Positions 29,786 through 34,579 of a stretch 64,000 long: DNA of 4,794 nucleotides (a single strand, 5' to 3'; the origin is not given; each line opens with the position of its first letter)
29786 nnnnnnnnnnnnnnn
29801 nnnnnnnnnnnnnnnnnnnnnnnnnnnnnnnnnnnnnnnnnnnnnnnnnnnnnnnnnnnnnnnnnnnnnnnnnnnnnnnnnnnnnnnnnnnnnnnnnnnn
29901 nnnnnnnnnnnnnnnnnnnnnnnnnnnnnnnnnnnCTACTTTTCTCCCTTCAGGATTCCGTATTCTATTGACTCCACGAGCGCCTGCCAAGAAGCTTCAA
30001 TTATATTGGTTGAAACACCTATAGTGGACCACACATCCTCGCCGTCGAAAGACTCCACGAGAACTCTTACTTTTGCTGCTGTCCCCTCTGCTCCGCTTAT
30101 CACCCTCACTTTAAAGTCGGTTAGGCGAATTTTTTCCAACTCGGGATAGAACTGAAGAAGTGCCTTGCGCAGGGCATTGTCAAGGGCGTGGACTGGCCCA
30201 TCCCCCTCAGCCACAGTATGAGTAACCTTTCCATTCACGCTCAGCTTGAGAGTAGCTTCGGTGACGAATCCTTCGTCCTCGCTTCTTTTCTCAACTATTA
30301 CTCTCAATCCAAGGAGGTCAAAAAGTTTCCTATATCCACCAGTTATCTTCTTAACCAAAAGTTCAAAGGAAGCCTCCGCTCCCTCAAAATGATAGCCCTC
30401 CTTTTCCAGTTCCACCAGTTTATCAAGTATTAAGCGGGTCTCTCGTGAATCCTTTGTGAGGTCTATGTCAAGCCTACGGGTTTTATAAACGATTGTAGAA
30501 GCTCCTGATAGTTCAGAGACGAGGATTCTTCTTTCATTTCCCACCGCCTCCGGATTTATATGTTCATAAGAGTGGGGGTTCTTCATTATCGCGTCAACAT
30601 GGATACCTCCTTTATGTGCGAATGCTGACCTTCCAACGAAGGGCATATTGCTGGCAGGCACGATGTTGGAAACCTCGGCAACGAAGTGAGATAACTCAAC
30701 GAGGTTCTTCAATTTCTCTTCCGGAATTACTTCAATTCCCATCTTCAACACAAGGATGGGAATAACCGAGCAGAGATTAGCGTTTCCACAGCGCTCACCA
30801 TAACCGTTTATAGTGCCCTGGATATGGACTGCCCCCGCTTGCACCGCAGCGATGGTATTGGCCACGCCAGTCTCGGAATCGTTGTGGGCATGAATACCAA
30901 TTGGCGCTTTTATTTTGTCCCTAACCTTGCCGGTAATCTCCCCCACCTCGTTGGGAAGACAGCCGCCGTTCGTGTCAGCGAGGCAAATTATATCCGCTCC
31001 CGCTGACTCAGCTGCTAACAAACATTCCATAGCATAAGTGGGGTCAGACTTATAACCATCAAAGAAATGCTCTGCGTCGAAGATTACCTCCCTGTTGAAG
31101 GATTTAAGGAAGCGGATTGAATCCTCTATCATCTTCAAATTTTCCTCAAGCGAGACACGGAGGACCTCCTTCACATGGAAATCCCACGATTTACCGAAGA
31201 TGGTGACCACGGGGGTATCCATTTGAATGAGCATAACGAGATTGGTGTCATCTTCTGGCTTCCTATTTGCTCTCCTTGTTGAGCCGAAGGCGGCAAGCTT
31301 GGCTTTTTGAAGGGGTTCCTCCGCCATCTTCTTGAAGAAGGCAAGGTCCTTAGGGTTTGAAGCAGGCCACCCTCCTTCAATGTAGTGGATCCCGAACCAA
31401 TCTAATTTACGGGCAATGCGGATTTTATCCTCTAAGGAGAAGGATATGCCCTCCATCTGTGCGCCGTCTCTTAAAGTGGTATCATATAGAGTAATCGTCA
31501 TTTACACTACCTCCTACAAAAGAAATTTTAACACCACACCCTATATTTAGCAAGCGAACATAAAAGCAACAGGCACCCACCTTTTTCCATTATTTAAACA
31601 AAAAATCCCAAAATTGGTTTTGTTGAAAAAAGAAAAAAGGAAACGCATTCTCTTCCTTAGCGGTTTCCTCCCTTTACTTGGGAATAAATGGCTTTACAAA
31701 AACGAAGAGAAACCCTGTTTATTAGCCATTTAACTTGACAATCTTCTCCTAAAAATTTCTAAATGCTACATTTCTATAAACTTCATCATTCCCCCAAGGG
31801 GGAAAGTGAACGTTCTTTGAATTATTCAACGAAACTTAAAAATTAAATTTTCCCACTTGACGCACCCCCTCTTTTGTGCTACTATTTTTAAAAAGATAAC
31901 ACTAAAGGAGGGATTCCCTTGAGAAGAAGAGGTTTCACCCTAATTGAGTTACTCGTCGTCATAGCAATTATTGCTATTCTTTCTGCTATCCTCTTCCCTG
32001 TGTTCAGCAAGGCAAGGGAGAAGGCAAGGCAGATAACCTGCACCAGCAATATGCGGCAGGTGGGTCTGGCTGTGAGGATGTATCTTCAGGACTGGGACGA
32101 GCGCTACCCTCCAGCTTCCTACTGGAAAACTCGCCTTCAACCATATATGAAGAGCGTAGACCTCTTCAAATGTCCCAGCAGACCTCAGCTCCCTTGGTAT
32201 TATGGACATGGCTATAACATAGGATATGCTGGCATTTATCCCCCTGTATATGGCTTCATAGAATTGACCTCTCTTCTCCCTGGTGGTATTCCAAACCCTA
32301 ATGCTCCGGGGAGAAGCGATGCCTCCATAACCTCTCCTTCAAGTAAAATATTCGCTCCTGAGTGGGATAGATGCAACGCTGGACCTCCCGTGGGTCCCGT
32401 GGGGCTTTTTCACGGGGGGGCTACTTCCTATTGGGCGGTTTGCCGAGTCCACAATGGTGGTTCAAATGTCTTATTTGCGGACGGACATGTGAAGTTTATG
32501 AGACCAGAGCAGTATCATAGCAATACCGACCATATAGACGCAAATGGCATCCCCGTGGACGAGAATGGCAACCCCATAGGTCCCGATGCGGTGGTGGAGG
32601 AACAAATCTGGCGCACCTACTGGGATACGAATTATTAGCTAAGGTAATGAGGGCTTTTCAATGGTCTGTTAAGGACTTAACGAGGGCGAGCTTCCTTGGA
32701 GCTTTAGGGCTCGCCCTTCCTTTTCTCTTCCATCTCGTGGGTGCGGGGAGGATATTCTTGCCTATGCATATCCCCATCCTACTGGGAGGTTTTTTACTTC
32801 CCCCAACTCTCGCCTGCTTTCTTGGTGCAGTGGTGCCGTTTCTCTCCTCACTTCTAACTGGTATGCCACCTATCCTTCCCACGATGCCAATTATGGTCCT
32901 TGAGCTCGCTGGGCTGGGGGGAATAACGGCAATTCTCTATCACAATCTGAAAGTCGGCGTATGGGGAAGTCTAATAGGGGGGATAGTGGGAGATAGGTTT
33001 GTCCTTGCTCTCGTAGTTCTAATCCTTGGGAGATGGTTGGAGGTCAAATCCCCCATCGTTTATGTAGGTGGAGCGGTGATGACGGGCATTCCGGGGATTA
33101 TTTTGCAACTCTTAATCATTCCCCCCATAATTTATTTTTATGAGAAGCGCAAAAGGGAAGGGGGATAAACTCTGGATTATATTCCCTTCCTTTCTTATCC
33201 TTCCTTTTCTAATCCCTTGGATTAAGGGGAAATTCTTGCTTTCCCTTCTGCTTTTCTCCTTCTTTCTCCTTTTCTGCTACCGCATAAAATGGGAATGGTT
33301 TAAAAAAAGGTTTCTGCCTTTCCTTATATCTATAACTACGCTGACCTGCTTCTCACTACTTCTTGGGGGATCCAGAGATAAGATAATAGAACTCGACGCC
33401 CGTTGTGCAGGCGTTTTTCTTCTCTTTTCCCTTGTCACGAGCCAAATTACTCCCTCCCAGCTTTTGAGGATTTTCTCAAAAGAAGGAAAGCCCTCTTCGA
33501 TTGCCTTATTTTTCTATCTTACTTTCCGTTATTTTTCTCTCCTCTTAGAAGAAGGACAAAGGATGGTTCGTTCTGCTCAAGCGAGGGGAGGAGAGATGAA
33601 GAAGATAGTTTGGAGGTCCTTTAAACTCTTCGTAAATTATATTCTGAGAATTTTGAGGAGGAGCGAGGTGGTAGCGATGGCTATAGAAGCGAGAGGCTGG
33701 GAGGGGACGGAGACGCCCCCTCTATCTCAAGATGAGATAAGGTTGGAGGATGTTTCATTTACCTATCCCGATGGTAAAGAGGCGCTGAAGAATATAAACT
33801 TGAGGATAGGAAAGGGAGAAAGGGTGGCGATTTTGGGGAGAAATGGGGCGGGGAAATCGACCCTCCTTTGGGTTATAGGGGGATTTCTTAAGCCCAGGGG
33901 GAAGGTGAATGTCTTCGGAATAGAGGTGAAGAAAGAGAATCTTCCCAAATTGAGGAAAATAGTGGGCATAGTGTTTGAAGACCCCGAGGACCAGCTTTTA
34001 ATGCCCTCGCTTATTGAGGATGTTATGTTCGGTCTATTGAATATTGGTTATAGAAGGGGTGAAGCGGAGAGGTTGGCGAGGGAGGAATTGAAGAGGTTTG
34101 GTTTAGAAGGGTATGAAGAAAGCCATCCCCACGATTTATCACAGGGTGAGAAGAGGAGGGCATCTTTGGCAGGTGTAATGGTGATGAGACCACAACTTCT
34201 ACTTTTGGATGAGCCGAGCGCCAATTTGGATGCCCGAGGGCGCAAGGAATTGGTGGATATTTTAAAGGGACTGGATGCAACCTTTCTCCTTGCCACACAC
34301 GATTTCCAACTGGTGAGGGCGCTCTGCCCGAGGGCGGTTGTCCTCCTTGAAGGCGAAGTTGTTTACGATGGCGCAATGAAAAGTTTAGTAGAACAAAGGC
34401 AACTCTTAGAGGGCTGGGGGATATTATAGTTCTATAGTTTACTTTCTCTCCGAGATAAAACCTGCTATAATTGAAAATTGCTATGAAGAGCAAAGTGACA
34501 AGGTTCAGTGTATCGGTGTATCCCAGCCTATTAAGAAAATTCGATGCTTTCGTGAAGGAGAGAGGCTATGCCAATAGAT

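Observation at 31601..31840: Roughly 235-bp intergenic repeat, copy 2 (between cimA and the prepilin/DUF1559 gene)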

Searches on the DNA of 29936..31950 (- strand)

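Call 8: search_rna_families(source=window, start=31450, end=31950, threshold=evalue, max_evalue=10, show_alignments=3)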
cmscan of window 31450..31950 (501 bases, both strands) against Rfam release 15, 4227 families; matches with E-value up to 10: 12.
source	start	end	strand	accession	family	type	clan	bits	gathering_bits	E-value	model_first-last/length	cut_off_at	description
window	31643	31730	+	RF00519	suhB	Gene; sRNA;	CL00108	24.5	41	0.0066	1-77/77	no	Makes More Granules Regulator RNA (mmgR)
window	31793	31931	+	RF02045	CDKN2B-AS_3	Gene; lncRNA;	-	22.4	50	1.3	1-144/144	no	CDKN2B antisense RNA 1 convserved region 3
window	31560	31661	-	RF01859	Phe_leader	Cis-reg; leader;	-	20.7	55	0.53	1-125/125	no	Phenylalanine leader peptide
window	31773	31935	-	RF00012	U3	Gene; snRNA; snoRNA; CD-box;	CL00100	20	34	0.023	1-219/219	no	Small nucleolar RNA U3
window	31797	31870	+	RF00187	SNORD102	Gene; snRNA; snoRNA; CD-box;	-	17.1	47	8.2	1-72/72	no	Small nucleolar RNA SNORD102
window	31792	31862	+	RF02520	mir-965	Gene; miRNA;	-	16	43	2.3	1-76/76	no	mir-965 microRNA precursor family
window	31864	31913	-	RF03566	mir-4875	Gene; miRNA;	-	16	90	3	1-73/73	no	mir-4875 microRNA precursor family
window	31774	31880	-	RF02759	LasI_thermometer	Cis-reg; thermoregulator;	-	15.9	76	3.1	1-110/110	no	LasI 5' UTR ROSE like thermometer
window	31749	31848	-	RF02052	STnc630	Gene; sRNA;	-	15.1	55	3.5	1-166/166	no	Enterobacterial sRNA STnc630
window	31867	31912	-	RF00697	mir-186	Gene; miRNA;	-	14.4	70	9.9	21-65/82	no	mir-186 microRNA precursor family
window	31792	31862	-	RF02520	mir-965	Gene; miRNA;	-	14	43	7.8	1-76/76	no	mir-965 microRNA precursor family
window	31580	31640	-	RF04170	MIR7723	Gene; miRNA;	-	13.9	200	4.4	84-154/235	no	MIR7723 microRNA precursor family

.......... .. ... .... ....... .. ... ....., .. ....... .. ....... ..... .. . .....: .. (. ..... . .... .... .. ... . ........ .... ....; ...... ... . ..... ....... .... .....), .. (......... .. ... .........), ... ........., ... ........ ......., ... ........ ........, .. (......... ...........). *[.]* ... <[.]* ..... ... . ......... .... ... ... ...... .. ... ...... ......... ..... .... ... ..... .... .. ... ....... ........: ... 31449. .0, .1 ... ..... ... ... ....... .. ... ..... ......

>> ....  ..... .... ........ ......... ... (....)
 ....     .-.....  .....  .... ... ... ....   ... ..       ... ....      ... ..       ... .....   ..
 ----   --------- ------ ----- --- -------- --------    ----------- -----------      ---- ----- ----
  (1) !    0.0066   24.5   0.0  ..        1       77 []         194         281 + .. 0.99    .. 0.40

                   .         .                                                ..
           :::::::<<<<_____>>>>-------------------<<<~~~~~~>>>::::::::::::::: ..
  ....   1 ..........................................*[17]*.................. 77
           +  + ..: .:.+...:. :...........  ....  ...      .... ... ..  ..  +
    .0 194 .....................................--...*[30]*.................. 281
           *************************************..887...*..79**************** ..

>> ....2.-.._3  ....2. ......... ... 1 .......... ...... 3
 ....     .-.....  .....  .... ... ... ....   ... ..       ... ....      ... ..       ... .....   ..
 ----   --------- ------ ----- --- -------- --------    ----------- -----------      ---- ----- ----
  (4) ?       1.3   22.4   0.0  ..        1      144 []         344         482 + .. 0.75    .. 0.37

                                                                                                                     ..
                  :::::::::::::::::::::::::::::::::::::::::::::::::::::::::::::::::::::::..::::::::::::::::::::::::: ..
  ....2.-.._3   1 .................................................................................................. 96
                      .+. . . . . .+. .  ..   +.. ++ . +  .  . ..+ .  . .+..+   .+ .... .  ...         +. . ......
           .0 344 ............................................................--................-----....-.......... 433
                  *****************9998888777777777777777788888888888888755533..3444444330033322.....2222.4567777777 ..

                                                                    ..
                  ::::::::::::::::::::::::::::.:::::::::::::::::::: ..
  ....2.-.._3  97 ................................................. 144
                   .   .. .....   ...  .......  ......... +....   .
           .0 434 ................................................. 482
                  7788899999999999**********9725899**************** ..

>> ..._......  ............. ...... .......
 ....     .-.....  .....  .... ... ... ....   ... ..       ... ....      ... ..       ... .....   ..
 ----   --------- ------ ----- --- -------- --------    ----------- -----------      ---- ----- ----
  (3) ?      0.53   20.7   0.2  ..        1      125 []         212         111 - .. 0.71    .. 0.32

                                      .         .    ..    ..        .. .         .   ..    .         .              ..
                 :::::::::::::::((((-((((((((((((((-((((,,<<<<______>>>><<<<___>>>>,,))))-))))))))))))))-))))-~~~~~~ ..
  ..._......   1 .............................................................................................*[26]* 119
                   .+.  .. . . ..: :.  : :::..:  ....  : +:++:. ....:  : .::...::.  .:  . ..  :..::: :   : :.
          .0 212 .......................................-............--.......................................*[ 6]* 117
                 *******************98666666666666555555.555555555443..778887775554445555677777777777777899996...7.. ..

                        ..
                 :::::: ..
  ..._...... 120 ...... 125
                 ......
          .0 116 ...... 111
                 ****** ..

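Call 77: search_dna_similar(query=L153:14782-14871:+, collection=plasmids, mode=distant, max_evalue=1, max_rows=10)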
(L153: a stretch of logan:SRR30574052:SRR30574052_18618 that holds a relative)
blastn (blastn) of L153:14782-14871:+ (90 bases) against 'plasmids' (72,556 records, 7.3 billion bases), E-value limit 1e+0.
Records with a match: 6; places in all: 6; records where one place covers at least 80% of the query: 0.
Best place of each record, by identity: 95-99% 1; 90-95% 1; 80-90% 4.
By first word of the organism name: Lactiplantibacillus 3; Sodalis 1; Phocaeicola 1; Listeria 1.
By predicted mobility (MOB-suite, as given by PLSDB): non-mobilizable 3; mobilizable 3.
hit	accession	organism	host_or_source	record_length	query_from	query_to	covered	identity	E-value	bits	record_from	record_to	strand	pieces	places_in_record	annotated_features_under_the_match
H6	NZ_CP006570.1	Sodalis praecaptivus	-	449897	12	45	38%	85.3%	7e-1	40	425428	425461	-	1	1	none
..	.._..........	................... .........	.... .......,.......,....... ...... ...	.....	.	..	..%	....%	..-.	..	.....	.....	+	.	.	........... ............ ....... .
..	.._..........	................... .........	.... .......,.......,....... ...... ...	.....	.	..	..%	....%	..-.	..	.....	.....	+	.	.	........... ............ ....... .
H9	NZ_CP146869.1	Lactiplantibacillus plantarum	Homo sapiens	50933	2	32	34%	87.1%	7e-1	39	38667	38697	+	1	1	restriction endonuclease subunit S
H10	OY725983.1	Phocaeicola massiliensis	-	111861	1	26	29%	92.3%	7e-1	39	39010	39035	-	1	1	record has no annotation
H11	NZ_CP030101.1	Listeria monocytogenes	Environment,water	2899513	21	45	28%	96.0%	2e-1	42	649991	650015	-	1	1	none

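Call 78: search_dna_similar(query=window:31617-31835:+, collection=plasmids, mode=distant, max_evalue=1, max_rows=10)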
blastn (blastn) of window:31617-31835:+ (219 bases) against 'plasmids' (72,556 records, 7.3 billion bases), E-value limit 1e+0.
No match.

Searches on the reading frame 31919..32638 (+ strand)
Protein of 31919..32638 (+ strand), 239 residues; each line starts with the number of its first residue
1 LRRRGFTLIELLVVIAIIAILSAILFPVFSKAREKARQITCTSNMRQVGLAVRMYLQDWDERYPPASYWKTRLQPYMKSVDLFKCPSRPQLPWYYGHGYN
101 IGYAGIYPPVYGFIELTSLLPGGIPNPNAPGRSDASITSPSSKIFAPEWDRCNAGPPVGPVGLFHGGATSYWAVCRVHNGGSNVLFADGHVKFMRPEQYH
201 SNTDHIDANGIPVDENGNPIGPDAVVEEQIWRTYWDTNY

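Call 18: search_protein_families(library=pfam, proteins=[window:31919-32638:+])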
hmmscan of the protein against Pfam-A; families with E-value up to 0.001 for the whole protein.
window:31919-32638:+ (239 aa): 2 families
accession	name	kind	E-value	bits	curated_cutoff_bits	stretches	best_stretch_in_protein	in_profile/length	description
PF07596.16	SBP_bac_10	-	4.7e-12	47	23.3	1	31-67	2-37/268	Protein of unknown function (DUF1559)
PF07963.17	N_methyl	-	1.9e-09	37.1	21.2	1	2-26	3-27/27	Prokaryotic N-terminal methylation motif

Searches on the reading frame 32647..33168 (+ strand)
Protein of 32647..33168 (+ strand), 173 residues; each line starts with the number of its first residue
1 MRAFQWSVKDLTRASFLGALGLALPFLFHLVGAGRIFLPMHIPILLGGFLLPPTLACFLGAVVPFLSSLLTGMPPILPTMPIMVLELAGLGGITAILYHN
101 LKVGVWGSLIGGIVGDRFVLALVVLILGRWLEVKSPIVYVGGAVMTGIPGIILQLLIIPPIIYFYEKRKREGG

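Call 18: search_protein_families(library=pfam, proteins=[window:32647-33168:+])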
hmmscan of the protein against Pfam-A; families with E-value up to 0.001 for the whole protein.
window:32647-33168:+ (173 aa): 1 family
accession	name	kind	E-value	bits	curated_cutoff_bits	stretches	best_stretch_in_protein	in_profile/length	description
PF12822.12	ECF_trnsprt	-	6.5e-12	46.2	30.7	1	9-162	1-169/169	ECF transporter, substrate-specific component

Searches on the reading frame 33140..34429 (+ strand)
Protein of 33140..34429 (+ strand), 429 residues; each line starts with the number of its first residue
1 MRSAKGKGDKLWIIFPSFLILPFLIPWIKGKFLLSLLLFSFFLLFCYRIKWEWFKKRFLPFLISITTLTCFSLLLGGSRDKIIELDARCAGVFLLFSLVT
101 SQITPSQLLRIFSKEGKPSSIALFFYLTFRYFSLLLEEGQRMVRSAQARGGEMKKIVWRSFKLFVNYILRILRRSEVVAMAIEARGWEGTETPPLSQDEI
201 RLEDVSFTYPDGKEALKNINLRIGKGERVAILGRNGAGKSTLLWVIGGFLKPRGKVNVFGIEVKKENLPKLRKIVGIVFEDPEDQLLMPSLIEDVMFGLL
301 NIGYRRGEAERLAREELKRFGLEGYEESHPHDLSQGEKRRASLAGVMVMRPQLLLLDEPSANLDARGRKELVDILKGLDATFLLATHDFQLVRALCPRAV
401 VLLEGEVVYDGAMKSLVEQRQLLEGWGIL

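Call 18: search_protein_families(library=pfam, proteins=[window:33140-34429:+])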
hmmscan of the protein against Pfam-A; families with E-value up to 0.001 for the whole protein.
window:33140-34429:+ (429 aa): 4 families
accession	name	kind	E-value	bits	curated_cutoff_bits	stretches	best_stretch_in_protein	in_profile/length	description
PF00005.33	ABC_tran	-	2.5e-28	99.8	25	1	216-360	1-136/137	ABC transporter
PF02361.21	CbiQ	-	2.4e-15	57.2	25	1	9-191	12-213/216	Cobalt transport protein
PF13304.12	AAA_21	-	2.4e-08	34.8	27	1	329-391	234-302/304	AAA domain, putative AbiEii toxin, Type IV TA system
PF02463.25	SMC_N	-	0.0003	20.7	40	0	229-391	27-201/220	RecF/RecN/SMC N terminal domain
